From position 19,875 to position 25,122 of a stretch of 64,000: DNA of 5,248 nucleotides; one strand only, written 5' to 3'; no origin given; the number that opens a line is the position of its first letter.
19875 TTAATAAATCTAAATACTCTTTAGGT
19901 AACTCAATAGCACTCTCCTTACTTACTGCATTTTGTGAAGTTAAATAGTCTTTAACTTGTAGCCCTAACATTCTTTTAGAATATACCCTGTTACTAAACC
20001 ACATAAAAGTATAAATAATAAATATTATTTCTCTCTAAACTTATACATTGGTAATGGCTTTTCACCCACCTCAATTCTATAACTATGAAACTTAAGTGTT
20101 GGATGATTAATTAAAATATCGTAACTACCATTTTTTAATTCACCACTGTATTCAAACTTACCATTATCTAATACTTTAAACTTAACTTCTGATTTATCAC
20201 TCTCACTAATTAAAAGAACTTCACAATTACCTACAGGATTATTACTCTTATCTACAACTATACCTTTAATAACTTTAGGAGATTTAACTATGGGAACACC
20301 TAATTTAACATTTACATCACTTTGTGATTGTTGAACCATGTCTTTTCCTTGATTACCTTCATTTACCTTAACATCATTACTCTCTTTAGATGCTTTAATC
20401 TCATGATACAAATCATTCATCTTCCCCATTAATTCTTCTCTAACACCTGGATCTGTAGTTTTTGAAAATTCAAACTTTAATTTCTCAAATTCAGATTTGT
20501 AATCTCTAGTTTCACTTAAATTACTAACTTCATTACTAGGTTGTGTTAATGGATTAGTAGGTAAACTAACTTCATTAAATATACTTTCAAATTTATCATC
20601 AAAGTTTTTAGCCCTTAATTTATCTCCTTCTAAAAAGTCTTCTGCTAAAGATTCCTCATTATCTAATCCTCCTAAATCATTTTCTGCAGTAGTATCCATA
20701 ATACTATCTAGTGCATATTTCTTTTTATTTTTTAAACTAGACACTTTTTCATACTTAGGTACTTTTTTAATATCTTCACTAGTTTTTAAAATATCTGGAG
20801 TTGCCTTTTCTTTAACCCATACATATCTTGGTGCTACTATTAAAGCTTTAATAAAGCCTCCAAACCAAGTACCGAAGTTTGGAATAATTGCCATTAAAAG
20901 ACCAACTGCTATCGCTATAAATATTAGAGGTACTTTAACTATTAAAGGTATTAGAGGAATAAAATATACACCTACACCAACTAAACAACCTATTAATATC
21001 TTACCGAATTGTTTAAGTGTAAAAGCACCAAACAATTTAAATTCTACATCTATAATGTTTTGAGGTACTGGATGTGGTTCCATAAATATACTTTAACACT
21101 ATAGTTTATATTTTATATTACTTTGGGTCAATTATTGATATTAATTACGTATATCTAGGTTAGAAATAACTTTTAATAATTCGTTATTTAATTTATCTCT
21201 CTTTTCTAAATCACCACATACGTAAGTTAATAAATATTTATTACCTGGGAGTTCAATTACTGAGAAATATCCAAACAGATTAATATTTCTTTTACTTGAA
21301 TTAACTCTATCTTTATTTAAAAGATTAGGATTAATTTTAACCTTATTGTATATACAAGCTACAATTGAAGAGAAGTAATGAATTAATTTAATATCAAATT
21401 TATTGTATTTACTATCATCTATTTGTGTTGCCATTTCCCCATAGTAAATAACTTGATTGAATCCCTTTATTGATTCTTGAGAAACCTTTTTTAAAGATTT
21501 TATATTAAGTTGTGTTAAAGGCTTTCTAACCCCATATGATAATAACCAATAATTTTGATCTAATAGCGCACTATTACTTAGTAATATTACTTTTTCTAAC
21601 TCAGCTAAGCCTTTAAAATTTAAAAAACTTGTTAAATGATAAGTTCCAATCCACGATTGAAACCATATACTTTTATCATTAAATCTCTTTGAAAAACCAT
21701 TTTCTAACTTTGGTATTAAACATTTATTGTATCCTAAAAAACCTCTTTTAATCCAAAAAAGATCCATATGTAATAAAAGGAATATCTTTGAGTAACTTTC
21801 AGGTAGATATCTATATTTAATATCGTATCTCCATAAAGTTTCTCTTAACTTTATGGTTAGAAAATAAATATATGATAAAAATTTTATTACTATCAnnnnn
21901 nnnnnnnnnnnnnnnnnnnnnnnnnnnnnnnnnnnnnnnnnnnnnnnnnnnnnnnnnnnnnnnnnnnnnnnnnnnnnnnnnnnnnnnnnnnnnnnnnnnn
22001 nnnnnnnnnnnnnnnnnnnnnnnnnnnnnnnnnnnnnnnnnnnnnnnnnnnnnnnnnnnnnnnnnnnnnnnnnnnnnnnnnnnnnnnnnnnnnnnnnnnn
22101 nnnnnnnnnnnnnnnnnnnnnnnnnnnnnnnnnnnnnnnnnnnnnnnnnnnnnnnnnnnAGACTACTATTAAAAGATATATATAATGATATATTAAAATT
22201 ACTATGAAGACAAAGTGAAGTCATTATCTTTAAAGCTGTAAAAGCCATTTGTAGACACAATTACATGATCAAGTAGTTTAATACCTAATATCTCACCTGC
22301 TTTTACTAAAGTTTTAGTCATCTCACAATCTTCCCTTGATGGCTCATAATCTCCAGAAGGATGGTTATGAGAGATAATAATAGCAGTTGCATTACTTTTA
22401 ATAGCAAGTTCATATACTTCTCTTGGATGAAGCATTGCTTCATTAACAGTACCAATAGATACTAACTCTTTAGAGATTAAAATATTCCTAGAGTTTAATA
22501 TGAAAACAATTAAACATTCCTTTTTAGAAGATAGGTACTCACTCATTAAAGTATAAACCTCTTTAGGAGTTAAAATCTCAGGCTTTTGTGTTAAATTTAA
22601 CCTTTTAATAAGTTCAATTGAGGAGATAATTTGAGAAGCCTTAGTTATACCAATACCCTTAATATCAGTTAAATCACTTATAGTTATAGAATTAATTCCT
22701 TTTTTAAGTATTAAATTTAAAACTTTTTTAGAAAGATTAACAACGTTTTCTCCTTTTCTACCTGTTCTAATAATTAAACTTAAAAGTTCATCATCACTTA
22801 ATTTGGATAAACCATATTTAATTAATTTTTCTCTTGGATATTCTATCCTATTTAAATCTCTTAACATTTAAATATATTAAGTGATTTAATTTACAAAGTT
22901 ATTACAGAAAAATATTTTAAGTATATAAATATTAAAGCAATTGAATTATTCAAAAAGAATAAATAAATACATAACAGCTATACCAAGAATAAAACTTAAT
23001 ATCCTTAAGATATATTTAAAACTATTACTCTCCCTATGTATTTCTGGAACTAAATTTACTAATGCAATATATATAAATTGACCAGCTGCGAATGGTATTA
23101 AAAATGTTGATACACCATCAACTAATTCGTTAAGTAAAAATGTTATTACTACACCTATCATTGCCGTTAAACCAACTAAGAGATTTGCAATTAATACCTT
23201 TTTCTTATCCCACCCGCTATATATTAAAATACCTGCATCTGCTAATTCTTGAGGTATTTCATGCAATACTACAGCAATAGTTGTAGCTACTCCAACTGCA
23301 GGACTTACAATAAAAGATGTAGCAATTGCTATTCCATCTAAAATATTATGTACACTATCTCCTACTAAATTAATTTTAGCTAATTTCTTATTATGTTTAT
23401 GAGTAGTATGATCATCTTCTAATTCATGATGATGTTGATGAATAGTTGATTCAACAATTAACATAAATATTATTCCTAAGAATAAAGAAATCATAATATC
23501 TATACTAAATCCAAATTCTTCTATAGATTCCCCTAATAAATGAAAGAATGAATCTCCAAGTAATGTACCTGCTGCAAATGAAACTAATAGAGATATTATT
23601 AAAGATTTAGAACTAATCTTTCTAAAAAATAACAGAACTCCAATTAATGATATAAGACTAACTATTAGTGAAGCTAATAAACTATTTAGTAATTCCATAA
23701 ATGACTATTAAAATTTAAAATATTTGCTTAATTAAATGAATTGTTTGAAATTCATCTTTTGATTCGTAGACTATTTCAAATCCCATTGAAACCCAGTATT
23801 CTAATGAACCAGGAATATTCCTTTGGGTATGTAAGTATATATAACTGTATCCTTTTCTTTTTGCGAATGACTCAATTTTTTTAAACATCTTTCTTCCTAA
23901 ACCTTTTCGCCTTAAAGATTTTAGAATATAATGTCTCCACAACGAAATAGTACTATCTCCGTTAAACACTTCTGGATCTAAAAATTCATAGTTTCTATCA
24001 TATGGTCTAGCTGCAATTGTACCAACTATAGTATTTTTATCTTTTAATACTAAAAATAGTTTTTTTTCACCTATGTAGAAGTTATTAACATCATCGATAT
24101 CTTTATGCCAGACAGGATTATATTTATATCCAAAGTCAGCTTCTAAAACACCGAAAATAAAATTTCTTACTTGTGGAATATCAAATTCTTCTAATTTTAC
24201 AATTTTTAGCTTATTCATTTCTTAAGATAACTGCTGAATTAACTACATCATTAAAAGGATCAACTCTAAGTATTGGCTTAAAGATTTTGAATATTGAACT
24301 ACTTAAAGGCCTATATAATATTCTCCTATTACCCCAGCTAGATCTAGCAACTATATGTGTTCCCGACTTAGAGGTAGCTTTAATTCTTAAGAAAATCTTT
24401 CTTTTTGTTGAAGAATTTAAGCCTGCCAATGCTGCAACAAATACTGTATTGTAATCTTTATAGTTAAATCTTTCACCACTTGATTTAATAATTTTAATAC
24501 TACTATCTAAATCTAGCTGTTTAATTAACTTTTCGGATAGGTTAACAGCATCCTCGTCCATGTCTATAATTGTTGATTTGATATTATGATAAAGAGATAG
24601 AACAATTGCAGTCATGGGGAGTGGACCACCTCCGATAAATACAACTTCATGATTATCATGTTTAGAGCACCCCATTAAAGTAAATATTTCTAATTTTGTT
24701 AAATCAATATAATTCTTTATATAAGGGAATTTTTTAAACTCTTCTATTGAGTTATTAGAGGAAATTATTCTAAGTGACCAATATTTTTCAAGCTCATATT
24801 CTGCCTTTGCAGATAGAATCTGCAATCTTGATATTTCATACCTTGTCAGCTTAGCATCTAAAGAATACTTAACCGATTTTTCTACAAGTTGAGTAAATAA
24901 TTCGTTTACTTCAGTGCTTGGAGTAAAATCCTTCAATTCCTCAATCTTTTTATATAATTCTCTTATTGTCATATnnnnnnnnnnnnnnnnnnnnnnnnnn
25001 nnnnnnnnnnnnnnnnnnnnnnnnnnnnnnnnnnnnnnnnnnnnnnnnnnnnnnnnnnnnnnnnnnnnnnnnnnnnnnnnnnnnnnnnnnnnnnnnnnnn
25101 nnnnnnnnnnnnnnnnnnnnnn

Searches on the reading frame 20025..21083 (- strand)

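Call 14: search_protein_families(library=pfam, proteins=[window:20025-21083:-], max_evalue=0.1)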
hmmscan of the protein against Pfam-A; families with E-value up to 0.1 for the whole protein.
window:20025-21083:- (352 aa): 4 families
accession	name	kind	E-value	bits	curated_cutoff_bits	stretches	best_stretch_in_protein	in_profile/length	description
PF12666.12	PrgI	-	2.6e-06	28.3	27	1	5-75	1-72/91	PrgI family protein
PF09430.16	EMC7_beta-sandw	-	3e-05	24.6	26.6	1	279-341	2-61/122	ER membrane protein complex subunit 7, beta-sandwich domain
PF13620.12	CarboxypepD_reg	-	8.8e-05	23.2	32.3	1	272-335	2-64/82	Carboxypeptidase regulatory-like domain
PF05623.17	DUF789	-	0.044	13.9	25.5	1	176-233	121-177/296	Protein of unknown function (DUF789)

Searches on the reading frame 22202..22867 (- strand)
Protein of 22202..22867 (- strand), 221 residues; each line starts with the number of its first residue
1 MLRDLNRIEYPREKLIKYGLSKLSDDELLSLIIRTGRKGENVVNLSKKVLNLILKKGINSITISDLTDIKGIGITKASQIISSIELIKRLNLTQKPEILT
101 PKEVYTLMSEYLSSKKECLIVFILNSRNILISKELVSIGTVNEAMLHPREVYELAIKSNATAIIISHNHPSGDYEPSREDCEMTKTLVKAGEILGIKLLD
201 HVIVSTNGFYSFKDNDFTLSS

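Call 14: search_protein_families(library=pfam, proteins=[window:22202-22867:-], max_evalue=0.1)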
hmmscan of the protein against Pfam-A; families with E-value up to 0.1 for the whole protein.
window:22202-22867:- (221 aa): 5 families
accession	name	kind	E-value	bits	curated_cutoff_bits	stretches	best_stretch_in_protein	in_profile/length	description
PF04002.20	RadC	-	2.4e-41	140.9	22.1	1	100-215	3-119/121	RadC-like JAB domain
PF20582.4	UPF0758_N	-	4.1e-19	68.9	27.1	1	3-77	2-76/77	UPF0758 N-terminal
PF00633.29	HHH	-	0.0036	17.5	24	1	56-82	3-29/30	Helix-hairpin-helix motif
PF14464.11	Prok-JAB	-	0.028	14.8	25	1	154-190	60-96/114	Prokaryotic homologs of the JAB domain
PF14520.12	HHH_5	-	0.054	14.4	27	0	62-84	33-55/57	Helix-hairpin-helix domain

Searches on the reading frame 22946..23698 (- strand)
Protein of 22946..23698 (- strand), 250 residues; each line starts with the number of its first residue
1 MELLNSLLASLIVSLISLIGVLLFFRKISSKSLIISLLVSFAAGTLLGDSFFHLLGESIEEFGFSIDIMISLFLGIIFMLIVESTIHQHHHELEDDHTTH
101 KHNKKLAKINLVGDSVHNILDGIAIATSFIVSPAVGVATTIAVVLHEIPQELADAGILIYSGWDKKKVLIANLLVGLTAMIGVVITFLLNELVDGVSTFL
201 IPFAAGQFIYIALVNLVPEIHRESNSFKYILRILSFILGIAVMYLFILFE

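Call 14: search_protein_families(library=pfam, proteins=[window:22946-23698:-], max_evalue=0.1)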
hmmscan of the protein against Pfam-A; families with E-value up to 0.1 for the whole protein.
window:22946-23698:- (250 aa): 2 families
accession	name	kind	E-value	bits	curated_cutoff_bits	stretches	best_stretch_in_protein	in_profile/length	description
PF02535.28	Zip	-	1.2e-47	163.2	35.1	2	92-245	161-321/323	ZIP Zinc transporter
PF22002.1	MTLN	-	0.08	13.3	27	0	27-48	3-24/56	Mitoregulin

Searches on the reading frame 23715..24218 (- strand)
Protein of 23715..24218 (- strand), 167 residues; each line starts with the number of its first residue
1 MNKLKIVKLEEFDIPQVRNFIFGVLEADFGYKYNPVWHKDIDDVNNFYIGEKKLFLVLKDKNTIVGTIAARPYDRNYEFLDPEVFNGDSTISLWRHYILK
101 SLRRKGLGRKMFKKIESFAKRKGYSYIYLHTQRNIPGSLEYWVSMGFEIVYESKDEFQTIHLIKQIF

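Call 14: search_protein_families(library=pfam, proteins=[window:23715-24218:-], max_evalue=0.1)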
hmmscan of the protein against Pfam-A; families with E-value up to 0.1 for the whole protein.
window:23715-24218:- (167 aa): 4 families
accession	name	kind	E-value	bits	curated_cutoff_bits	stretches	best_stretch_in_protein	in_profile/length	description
PF00583.31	Acetyltransf_1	-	3e-13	50.5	20.7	1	40-147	23-116/116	Acetyltransferase (GNAT) family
PF13508.13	Acetyltransf_7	-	4.7e-09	36.9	27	1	53-148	3-83/84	Acetyltransferase (GNAT) domain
PF13673.13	Acetyltransf_10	-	2.2e-06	28.1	23.6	1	50-160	28-119/128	Acetyltransferase (GNAT) domain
PF13420.13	Acetyltransf_4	-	2.7e-05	24.7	24.3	1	51-155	48-142/155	Acetyltransferase (GNAT) domain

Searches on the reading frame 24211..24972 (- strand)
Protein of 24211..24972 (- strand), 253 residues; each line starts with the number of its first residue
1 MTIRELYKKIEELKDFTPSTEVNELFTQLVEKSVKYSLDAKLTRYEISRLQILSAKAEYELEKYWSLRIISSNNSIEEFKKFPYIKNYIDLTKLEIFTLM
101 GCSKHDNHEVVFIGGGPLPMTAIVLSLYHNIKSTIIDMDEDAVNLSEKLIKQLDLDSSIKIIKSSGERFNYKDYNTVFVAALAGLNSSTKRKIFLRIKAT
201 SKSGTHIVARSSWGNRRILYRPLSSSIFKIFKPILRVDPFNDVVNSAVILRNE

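Call 14: search_protein_families(library=pfam, proteins=[window:24211-24972:-], max_evalue=0.1)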
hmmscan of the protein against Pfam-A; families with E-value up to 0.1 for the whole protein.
window:24211-24972:- (253 aa): 5 families
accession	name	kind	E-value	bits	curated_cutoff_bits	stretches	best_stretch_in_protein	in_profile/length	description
PF03059.22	NAS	-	1.4e-47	162.8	27.1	1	2-251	11-270/276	Nicotianamine synthase protein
PF01564.23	Spermine_synth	-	0.00053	20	22.9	1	96-156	8-68/186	Spermine/spermidine synthase domain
PF02527.21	GidB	-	0.0046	16.8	27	1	94-190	36-132/184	rRNA small subunit methyltransferase G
PF13847.12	Methyltransf_31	-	0.0051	16.9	27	1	128-217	26-117/145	Methyltransferase domain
PF05175.20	MTS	-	0.031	14.4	23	0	104-175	29-100/170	Methyltransferase small domain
